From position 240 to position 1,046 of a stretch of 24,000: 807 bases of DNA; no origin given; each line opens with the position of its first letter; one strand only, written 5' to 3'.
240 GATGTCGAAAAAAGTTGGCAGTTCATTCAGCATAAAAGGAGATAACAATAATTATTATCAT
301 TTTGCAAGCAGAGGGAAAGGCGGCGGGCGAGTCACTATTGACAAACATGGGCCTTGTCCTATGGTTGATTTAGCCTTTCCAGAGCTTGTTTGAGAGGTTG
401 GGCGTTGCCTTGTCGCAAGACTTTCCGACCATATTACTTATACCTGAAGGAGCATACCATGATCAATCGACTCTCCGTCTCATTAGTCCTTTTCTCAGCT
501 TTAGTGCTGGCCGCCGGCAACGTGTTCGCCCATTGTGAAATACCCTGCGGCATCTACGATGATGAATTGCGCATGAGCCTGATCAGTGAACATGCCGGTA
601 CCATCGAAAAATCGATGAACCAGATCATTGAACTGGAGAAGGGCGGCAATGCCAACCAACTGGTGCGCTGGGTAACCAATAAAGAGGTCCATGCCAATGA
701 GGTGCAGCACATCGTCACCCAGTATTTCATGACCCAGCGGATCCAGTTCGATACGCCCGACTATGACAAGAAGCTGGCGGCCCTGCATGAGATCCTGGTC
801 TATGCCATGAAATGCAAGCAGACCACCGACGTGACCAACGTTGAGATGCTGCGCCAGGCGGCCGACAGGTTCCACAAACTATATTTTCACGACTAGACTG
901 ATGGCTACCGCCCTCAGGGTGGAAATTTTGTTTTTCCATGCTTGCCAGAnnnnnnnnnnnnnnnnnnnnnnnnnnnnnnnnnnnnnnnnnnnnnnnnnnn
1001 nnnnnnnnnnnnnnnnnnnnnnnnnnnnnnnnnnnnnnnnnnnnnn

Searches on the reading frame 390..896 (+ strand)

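Call 3: search_protein_families(library=pfam, proteins=[window:390-896:+], max_evalue=0.01)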
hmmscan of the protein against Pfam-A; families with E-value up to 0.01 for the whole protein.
window:390-896:+ (168 aa): 1 family
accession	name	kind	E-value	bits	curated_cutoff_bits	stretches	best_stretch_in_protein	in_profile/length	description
PF09055.16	Sod_Ni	-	2.2e-32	112.7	25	1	44-167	2-125/127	Nickel-containing superoxide dismutase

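Call 4: search_protein_families(library=ncbifam, proteins=[window:390-896:+], max_evalue=0.01)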
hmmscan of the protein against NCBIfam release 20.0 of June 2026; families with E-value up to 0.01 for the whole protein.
window:390-896:+ (168 aa): 1 family
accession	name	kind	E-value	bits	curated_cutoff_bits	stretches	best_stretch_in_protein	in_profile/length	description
TIGR02753.1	sodN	equivalog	1.2e-10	41.7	90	1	41-166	14-140/145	superoxide dismutase, Ni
